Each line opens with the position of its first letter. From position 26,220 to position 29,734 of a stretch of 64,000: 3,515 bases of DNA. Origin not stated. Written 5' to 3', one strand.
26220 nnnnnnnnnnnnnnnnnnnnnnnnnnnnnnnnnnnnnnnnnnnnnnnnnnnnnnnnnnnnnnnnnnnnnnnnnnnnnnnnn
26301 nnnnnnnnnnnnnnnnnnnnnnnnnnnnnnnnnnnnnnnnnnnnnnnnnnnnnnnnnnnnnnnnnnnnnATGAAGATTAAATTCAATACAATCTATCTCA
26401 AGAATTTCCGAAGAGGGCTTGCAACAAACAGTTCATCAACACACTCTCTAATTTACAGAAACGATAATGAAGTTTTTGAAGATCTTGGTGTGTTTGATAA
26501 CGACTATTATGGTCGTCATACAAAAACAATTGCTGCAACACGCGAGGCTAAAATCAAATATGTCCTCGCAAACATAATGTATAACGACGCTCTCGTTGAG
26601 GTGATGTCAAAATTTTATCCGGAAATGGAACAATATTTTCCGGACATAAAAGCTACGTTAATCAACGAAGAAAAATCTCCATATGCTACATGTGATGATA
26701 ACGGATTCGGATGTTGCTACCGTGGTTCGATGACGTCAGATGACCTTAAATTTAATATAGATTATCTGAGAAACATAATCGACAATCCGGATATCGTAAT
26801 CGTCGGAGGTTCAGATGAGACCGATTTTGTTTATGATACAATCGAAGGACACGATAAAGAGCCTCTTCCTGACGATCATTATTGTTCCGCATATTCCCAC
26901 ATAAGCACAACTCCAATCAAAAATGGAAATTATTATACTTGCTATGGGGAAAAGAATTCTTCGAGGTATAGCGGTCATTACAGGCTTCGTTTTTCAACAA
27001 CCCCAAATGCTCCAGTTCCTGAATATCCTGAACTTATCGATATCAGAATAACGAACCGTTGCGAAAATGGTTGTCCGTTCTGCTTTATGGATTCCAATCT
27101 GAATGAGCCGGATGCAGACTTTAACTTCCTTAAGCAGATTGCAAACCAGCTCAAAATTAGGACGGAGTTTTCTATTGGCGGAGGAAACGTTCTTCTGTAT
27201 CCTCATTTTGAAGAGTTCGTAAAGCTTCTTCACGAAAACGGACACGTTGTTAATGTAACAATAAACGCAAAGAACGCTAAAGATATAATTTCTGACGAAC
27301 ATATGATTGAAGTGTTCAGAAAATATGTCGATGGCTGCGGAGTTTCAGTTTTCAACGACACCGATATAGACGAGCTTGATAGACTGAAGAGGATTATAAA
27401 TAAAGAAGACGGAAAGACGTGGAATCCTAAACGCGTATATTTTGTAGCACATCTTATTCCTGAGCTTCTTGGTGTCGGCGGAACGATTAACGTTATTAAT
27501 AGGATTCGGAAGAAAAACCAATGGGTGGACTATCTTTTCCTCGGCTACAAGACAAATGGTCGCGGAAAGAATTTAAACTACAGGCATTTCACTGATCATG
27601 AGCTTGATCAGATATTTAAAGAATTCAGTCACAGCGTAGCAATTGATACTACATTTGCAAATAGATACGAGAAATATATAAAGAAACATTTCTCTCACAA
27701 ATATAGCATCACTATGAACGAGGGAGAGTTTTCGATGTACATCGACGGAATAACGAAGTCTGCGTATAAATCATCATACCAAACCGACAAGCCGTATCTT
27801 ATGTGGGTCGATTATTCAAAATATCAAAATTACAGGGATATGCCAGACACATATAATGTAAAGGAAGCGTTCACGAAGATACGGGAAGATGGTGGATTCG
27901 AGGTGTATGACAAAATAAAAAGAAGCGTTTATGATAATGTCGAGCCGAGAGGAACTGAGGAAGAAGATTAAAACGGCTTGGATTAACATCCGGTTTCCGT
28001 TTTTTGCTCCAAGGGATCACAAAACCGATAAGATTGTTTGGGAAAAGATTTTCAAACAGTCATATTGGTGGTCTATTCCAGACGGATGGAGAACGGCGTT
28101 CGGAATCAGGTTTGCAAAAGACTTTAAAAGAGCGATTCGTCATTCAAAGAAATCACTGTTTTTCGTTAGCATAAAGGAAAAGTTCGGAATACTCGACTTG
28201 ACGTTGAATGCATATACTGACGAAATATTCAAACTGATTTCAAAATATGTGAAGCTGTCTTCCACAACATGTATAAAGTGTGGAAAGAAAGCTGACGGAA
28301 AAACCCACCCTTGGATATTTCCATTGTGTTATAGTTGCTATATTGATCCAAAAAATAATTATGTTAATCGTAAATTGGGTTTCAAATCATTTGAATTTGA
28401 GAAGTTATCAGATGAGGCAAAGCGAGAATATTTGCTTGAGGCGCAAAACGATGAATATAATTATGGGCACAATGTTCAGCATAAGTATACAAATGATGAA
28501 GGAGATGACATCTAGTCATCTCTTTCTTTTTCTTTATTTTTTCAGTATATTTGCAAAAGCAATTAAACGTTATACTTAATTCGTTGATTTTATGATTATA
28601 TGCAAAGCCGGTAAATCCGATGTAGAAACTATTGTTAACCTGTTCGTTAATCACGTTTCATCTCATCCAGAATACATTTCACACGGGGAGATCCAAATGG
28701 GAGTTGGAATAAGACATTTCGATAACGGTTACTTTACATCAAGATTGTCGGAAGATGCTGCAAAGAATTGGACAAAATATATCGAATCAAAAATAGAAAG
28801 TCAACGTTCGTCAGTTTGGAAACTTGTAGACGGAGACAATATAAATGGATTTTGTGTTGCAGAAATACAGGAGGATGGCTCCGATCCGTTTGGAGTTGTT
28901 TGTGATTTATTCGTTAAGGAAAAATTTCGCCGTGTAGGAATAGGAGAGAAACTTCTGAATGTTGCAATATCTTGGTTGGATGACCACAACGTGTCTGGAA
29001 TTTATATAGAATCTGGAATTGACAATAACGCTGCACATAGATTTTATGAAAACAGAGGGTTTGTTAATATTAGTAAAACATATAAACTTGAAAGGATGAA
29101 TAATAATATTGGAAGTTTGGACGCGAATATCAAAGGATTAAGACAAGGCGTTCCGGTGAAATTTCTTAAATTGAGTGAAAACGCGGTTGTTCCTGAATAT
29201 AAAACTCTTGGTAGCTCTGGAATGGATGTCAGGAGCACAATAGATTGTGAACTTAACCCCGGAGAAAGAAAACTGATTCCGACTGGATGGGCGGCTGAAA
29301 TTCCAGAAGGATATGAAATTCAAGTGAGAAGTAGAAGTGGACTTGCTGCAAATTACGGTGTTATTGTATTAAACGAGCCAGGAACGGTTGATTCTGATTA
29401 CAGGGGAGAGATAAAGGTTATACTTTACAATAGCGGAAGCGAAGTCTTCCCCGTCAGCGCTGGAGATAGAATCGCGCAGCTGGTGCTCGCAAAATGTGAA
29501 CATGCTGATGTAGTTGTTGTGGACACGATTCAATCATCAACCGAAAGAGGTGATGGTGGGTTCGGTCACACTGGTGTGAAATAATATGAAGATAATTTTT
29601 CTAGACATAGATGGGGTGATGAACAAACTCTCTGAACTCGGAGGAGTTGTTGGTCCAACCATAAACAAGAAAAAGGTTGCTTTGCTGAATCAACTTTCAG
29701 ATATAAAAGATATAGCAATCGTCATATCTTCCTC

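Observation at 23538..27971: AAA+ ATPase - RNA-ligase-like - radical-SAM gene cluster upstream of the tRNA array (possible tRNA repair/modification module)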

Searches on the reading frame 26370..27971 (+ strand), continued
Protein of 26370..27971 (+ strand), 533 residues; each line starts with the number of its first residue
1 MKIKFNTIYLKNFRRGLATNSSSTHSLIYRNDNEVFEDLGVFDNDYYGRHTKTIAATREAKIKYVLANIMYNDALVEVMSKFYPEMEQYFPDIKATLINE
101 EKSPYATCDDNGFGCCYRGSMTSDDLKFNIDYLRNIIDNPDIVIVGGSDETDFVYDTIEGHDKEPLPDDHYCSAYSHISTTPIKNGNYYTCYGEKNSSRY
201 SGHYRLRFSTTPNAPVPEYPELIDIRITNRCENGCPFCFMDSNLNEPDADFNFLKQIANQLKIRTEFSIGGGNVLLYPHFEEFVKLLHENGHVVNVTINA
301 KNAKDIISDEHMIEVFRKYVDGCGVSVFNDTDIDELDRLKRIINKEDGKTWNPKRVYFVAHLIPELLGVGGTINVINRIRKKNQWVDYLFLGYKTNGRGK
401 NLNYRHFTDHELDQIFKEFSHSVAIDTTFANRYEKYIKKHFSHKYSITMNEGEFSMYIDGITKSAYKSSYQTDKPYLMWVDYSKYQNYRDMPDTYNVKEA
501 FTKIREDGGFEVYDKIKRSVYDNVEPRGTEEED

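Call 81: search_dna_similar(query=L033:9394-9891:+, collection=phages, mode=protein, max_rows=40, max_evalue=0.001, rows=spread)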
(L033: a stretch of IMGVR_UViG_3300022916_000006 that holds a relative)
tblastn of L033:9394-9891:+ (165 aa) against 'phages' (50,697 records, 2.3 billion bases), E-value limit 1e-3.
Records with a match: 24; places in all: 24; records where one place covers at least 80% of the query: 24.
Best place of each record, by identity: <60% 24.
By first word of the organism name: Prevotella 15; Microcystis 8; Cyanophage 1.
By host as written in the record: Prevotella sp. 15; Microcystis aeruginosa FACHB524 4; Microcystis aeruginosa 2; - 2; Cyanobacteria 1.
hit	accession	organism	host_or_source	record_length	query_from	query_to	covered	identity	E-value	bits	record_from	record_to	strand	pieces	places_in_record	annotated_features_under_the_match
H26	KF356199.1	Microcystis phage MaMV-DC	Microcystis aeruginosa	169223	1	165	100%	41.2%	2e-32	126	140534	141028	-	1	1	hypothetical protein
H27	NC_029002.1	Microcystis phage MaMV-DC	Microcystis aeruginosa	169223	1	165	100%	41.2%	2e-32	126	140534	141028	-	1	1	hypothetical protein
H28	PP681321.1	Microcystis phage MaMV-CH01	Microcystis aeruginosa FACHB524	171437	1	165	100%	41.1%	2e-32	127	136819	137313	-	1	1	hypothetical protein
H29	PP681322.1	Microcystis phage MaMV-CH02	Microcystis aeruginosa FACHB524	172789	1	165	100%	41.1%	2e-32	127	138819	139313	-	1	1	hypothetical protein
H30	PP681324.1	Microcystis phage MaMV-DL02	Microcystis aeruginosa FACHB524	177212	1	165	100%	41.1%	2e-32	127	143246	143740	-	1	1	hypothetical protein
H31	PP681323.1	Microcystis phage MaMV-DL01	Microcystis aeruginosa FACHB524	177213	1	165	100%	41.1%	2e-32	127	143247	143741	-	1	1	hypothetical protein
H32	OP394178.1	Cyanophage MaMV-DH01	Cyanobacteria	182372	1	165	100%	41.1%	2e-32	127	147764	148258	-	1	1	hypothetical protein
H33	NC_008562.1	Microcystis phage LMM01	-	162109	1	165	100%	40.5%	2e-31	123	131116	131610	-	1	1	hypothetical protein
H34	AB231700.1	Microcystis phage LMM01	-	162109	1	165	100%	40.5%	2e-31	123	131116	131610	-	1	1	hypothetical protein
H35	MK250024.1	Prevotella phage Lak-B5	Prevotella sp.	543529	4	165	98%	35.7%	6e-15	77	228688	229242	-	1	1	record has no annotation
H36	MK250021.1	Prevotella phage Lak-B2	Prevotella sp.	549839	4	165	98%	35.7%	6e-15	77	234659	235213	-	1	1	record has no annotation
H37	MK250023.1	Prevotella phage Lak-B4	Prevotella sp.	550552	4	165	98%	35.7%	6e-15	77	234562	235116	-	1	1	record has no annotation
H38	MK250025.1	Prevotella phage Lak-B6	Prevotella sp.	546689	4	165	98%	34.6%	3e-13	72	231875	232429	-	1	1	record has no annotation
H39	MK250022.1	Prevotella phage Lak-B3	Prevotella sp.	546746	4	165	98%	34.6%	3e-13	72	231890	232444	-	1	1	record has no annotation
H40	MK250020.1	Prevotella phage Lak-B1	Prevotella sp.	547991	4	165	98%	34.6%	3e-13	72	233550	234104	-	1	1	record has no annotation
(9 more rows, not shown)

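Call 83: search_protein_families(library=pfam, proteins=[L026:10828-11805:+, L002:4226-5311:-, L002:7822-9615:+, L001:8854-9306:+, L069:6092-7264:+, L081:11183-12262:+, L067:5461-6777:+, L005:9469-10077:+], max_evalue=0.01)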
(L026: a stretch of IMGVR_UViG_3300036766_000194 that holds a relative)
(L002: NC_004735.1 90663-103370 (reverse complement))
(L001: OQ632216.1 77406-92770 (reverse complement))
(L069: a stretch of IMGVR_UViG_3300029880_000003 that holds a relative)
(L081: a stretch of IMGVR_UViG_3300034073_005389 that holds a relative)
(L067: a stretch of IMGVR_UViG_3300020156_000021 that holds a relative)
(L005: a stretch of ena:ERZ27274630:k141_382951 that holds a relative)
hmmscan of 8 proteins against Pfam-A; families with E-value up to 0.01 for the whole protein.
L026:10828-11805:+ (325 aa): 1 family
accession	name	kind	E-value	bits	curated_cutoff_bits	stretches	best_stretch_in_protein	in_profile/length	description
PF10127.15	RlaP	-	1.7e-26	93.9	23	1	4-131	15-144/249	RNA repair pathway DNA polymerase beta family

L002:4226-5311:- (361 aa): 8 families
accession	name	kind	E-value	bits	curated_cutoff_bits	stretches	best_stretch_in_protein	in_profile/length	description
PF13671.12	AAA_33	-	2.7e-11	44.4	27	1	189-325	2-134/143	AAA domain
PF13238.12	AAA_18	-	9.9e-06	26.5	29.4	1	192-316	4-113/128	AAA domain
PF01966.28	HD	-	0.00012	22.8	22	1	35-94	1-66/116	HD domain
PF08433.16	KTI12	-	0.00012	22.1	22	1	191-327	6-133/271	Chromatin associated protein KTI12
PF13207.12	AAA_17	-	0.00043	21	27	1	192-314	1-122/136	AAA domain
PF01443.25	Viral_helicase1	-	0.005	17.1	21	0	193-224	5-22/228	Viral superfamily 1 RNA helicase core domain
PF13401.12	AAA_22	-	0.0063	17.3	27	0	188-291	7-60/130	AAA domain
PF05153.21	MIOX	-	0.007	16.4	25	0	36-70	60-91/249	Myo-inositol oxygenase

L002:7822-9615:+ (597 aa): 0 families

L001:8854-9306:+ (150 aa): 2 families
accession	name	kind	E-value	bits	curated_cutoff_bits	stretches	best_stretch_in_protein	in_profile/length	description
PF23474.1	Acb1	-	1.3e-15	57.8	27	1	7-149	6-138/144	Anti-CBASS protein Acb1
PF13563.12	2_5_RNA_ligase2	-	0.0001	22.8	27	1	16-135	7-135/152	2'-5' RNA ligase superfamily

L069:6092-7264:+ (390 aa): 2 families
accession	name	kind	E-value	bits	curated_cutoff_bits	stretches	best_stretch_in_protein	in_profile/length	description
PF21189.3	PHA02142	-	1.2e-21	77.4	27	1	14-94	6-92/92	PHA02142 OB-fold domain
PF09414.15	RNA_ligase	-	1.8e-17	64.5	27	1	201-379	2-170/171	RNA ligase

L081:11183-12262:+ (359 aa): 2 families
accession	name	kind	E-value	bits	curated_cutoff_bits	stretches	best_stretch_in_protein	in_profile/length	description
PF09414.15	RNA_ligase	-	2.3e-24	86.9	27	1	179-341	1-162/171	RNA ligase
PF21189.3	PHA02142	-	3.3e-10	40.7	27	1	11-80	7-75/92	PHA02142 OB-fold domain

L067:5461-6777:+ (438 aa): 2 families
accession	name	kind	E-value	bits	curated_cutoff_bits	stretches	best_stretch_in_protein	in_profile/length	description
PF09414.15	RNA_ligase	-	0.00035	21.2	27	1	184-413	3-170/171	RNA ligase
PF21189.3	PHA02142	-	0.0018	19.1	27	0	6-102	3-92/92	PHA02142 OB-fold domain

L005:9469-10077:+ (202 aa): 0 families

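Call 101: find_related_loci(query=A1, collection=metagenome_contigs, flank=10000)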
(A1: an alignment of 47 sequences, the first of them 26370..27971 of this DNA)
Query A1 (533 aa) in metagenome_contigs; peptide patterns used: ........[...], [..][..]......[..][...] (x = any residue, [..] = any of these).
600 stretches matched a pattern (row limit reached: there are more); 298 encode a relative of the query (tblastn E <= 1e-3); the best 80 are kept; 80 distinct loci.
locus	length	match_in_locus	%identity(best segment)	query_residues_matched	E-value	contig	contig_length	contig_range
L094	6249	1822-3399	51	3-522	1e-164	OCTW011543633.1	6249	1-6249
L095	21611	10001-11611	51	1-525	4e-162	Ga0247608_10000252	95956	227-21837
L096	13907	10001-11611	51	1-525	4e-162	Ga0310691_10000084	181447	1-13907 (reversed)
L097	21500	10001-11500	48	7-515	9e-142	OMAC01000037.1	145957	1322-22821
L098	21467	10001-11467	47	7-512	1e-140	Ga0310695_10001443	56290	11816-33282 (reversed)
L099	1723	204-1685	45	7-513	3e-138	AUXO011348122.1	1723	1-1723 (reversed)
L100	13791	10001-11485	42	8-519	8e-120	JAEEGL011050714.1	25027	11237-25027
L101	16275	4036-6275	39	7-513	5e-115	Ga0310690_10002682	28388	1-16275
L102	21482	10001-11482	42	5-514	2e-113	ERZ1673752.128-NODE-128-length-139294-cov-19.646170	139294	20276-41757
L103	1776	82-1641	39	10-515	4e-115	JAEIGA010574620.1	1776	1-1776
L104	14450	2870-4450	39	4-515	5e-107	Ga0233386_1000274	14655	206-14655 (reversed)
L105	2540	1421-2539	49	3-357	5e-111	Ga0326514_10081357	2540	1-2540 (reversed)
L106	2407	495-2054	39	10-515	2e-111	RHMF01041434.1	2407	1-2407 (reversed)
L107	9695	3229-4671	41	4-507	3e-106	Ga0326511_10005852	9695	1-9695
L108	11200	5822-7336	40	12-515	2e-105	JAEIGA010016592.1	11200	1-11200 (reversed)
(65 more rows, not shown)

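Call 105: search_protein_families(library=padloc, proteins=[window:26370-27971:+, L033:9394-9891:+, L033:9914-10792:+, L065:9493-9852:+], max_evalue=0.01)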
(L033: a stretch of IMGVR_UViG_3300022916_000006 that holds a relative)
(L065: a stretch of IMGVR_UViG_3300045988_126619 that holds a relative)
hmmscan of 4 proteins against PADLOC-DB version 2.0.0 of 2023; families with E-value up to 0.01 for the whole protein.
window:26370-27971:+ (533 aa): 2 families
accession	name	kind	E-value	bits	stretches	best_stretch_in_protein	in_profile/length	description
PDLC02903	pVip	-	2.7e-07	28.3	1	223-411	2-178/257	Viperins not associated with kinases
PDLC02904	pVip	-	0.00011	19.9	1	223-311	5-96/262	Viperins associated with kinases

L033:9394-9891:+ (165 aa): 0 families

L033:9914-10792:+ (292 aa): 2 families
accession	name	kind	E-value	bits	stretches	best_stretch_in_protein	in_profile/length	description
PDLC02903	pVip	-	2.6e-10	38.2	1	38-143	2-104/257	Viperins not associated with kinases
PDLC02904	pVip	-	6.6e-08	30.4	1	38-168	5-136/262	Viperins associated with kinases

L065:9493-9852:+ (119 aa): 0 families

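Call 108: fold_search(model_id=the predicted structure, library=viral)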
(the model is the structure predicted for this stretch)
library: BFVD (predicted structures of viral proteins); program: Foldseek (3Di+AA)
matches with E <= 10: 605; with E <= 0.001: 40
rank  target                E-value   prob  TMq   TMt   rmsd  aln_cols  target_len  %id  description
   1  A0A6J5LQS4            2.5e-28  1.00  0.63  0.72   6.8       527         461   21  Radical_SAM domain containing protein [uncultured Caudovirales phage]
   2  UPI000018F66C         1.3e-18  1.00  0.42  0.78   2.8       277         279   23  (no name look-up for this kind of identifier)
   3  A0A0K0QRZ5            7.6e-10  1.00  0.34  0.67   6.2       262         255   19  Radical SAM protein [Citrobacter phage IME-CF2]
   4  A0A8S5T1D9            8.3e-08  1.00  0.32  0.38   5.8       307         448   15  Fe-S oxidoreductase [Myoviridae sp. ctWb16]
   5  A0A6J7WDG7            1.7e-07  1.00  0.32  0.51   8.5       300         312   15  Radical_SAM domain containing protein [uncultured Caudovirales phage]
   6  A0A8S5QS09            3.0e-07  1.00  0.35  0.33   8.0       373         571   11  7-cyano-7-deazaguanine synthase [Myoviridae sp. ctgXL3]
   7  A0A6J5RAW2            3.3e-07  1.00  0.28  0.43  10.4       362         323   13  Radical_SAM domain containing protein [uncultured Caudovirales phage]
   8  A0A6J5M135            3.5e-07  1.00  0.31  0.41   8.1       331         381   12  Radical_SAM domain containing protein [uncultured Caudovirales phage]
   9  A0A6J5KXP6            1.3e-06  1.00  0.31  0.50   7.9       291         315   15  Radical_SAM domain containing protein [uncultured Caudovirales phage]
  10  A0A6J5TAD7            2.1e-06  1.00  0.29  0.50   8.5       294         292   10  4Fe-4S single cluster domain containing protein [uncultured Caudovirales phage]
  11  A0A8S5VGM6            2.4e-06  1.00  0.34  0.51   6.3       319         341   16  Tungsten cofactor oxidoreductase radical SAM maturase [Myoviridae sp. ctkfK18]
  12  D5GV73                4.5e-06  1.00  0.30  0.52   6.9       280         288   15  Hypothetical phage protein (Radical SAM family) [Campylobacter phage CP220]
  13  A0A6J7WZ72            5.3e-06  1.00  0.26  0.61   3.5       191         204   17  Radical_SAM domain containing protein [uncultured Caudovirales phage]
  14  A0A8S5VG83            5.7e-06  1.00  0.37  0.51   9.3       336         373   11  Putative Fe-S oxidoreductase [Myoviridae sp. ctkfK18]
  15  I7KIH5                6.4e-06  1.00  0.28  0.45   6.4       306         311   15  Radical SAM domain-containing protein [Campylobacter phage CP21]
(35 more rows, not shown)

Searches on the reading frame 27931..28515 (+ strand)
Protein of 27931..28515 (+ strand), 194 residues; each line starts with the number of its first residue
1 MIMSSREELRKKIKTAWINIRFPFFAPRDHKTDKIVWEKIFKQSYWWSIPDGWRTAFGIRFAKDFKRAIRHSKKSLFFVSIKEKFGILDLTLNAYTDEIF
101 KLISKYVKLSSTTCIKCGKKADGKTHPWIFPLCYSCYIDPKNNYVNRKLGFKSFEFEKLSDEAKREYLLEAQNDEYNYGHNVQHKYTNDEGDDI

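Call 4: search_protein_families(library=pfam, proteins=[window:27931-28515:+], max_evalue=0.1)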
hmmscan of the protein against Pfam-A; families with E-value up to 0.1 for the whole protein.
window:27931-28515:+ (194 aa): 1 family
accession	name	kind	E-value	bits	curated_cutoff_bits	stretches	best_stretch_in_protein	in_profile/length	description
PF11571.13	Med27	-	0.047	14.5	25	1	99-124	39-64/86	Mediator complex subunit 27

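Call 5: search_protein_families(library=phrogs, proteins=[window:27931-28515:+], max_evalue=0.01)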
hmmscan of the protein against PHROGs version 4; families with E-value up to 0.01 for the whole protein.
window:27931-28515:+ (194 aa): 0 families

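Call 7: search_protein_families(library=ncbifam, proteins=[window:27931-28515:+], max_evalue=0.1)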
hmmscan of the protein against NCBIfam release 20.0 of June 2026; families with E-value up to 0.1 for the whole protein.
window:27931-28515:+ (194 aa): 0 families

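Call 105: search_protein_families(library=padloc, proteins=[window:27931-28515:+], max_evalue=0.01)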
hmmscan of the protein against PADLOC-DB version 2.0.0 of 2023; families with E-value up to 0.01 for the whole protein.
window:27931-28515:+ (194 aa): 0 families

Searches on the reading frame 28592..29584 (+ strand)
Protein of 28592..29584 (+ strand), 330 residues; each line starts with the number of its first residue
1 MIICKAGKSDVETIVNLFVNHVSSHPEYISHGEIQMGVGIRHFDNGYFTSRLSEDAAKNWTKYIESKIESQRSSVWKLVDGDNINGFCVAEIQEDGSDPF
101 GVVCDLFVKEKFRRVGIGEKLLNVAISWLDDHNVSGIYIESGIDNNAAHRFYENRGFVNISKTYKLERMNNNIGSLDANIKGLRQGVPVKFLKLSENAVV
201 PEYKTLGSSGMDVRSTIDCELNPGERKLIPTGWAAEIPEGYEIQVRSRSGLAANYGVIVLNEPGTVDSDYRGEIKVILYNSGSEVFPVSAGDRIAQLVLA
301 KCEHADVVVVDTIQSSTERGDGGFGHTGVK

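Call 4: search_protein_families(library=pfam, proteins=[window:28592-29584:+], max_evalue=0.1)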
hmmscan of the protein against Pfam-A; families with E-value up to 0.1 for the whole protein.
window:28592-29584:+ (330 aa): 9 families
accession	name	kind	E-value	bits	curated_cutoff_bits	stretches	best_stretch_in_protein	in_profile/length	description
PF00692.24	dUTPase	-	4.6e-30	104.5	22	1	197-328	2-129/129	dUTPase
PF00583.31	Acetyltransf_1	-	4e-14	53.3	20.7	1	63-157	27-116/116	Acetyltransferase (GNAT) family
PF13673.13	Acetyltransf_10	-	9.6e-12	45.4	23.6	1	52-164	5-114/128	Acetyltransferase (GNAT) domain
PF13508.13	Acetyltransf_7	-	3.6e-11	43.7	27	1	73-158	3-83/84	Acetyltransferase (GNAT) domain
PF22769.1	DCD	-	1.3e-05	25.8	27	1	221-301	73-152/153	dCTP deaminase-like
PF13420.13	Acetyltransf_4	-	0.00021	21.8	24.3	1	47-171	24-148/155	Acetyltransferase (GNAT) domain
PF08445.16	FR47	-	0.0053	17.2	22.1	1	99-164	20-84/86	FR47-like protein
PF13302.13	Acetyltransf_3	-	0.013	16.7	25.4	1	47-157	27-137/138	Acetyltransferase (GNAT) domain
PF13523.12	Acetyltransf_8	-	0.048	13.7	27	1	98-160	76-140/145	Acetyltransferase (GNAT) domain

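Call 5: search_protein_families(library=phrogs, proteins=[window:28592-29584:+], max_evalue=0.01)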
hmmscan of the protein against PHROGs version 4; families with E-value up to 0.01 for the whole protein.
window:28592-29584:+ (330 aa): 7 families
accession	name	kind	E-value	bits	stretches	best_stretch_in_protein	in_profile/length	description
phrog_135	-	DNA, RNA and nucleotide metabolism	1.2e-57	197.4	1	186-330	141-292/463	dUTPase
phrog_1249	-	other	6.2e-14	53.1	1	1-168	8-157/180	acetyltransferase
phrog_3810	-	other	3e-10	41.3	1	81-160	67-145/155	acetyltransferase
phrog_20341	-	other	3.8e-06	28.3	1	100-162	96-158/180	acetyltransferase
phrog_36630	-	unknown function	1.2e-05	26.3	1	198-235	17-56/72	-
phrog_8663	-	unknown function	0.00014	21.9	1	101-173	220-292/314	-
phrog_1758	-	other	0.0032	18.4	1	109-165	108-166/184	acetyltransferase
